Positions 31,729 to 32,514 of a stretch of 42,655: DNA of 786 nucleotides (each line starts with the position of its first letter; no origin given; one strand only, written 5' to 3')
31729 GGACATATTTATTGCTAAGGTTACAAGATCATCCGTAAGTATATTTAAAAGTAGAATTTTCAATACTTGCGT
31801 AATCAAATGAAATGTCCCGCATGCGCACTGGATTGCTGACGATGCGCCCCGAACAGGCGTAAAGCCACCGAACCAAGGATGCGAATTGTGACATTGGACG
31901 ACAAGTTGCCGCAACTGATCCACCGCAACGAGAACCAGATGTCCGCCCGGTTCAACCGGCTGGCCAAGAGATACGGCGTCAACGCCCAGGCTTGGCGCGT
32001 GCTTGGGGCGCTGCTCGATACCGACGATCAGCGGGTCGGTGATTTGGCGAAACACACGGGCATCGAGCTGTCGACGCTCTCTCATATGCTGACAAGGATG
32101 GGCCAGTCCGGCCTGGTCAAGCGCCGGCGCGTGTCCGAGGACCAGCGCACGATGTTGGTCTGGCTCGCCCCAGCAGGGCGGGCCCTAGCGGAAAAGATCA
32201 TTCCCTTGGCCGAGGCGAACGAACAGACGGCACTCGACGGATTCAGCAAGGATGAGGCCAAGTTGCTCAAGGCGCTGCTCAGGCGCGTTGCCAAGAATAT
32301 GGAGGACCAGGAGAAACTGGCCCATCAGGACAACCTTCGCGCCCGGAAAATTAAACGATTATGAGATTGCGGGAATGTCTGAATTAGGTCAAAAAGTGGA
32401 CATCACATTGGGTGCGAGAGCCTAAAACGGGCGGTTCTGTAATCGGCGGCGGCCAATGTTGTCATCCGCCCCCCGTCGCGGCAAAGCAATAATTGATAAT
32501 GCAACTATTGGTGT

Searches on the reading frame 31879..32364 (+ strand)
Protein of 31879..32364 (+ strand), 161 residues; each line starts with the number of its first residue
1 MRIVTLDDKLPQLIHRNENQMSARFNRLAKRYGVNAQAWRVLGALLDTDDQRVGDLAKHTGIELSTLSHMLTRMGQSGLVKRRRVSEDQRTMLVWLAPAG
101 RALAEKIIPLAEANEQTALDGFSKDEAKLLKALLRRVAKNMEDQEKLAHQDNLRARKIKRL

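Call 8: search_protein_families(library=pfam, proteins=[window:31879-32364:+], max_evalue=0.01)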
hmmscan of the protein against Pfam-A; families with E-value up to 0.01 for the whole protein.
window:31879-32364:+ (161 aa): 11 families
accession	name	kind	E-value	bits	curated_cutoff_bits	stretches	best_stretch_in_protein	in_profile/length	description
PF12802.13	MarR_2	-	6.1e-11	42.7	27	1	32-90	1-60/61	MarR family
PF01047.28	MarR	-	1.2e-09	38.3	24.6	1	35-91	2-58/59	MarR family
PF01978.25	TrmB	-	1e-06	28.9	25.6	1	31-86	3-58/68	Sugar-specific transcriptional regulator TrmB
PF22381.2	Staph_reg_Sar_Rot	-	1.1e-06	29.1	27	1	25-106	3-84/85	Transcriptional regulator SarA/Rot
PF01022.26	HTH_5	-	2.6e-05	24.4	22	1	41-81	7-46/47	Bacterial regulatory protein, arsR family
PF09339.16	HTH_IclR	-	3.1e-05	24.1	22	1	39-83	6-51/52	IclR helix-turn-helix domain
PF01638.23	HxlR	-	0.00022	21.4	20.8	1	41-114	10-83/91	HxlR-like helix-turn-helix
PF13412.12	HTH_24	-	0.00093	19.2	21.9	1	38-81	5-48/48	Winged helix-turn-helix DNA-binding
PF02002.24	TFIIE_alpha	-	0.0054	17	22.9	0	36-91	13-68/105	TFIIE alpha subunit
PF13545.12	HTH_Crp_2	-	0.0066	16.8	27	1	54-85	26-59/70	Crp-like helix-turn-helix domain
PF21214.3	SelB_WH_2nd_bact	-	0.0097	16.2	27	0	36-80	6-50/59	Selenocysteine-specific elongation factor, winged helix domain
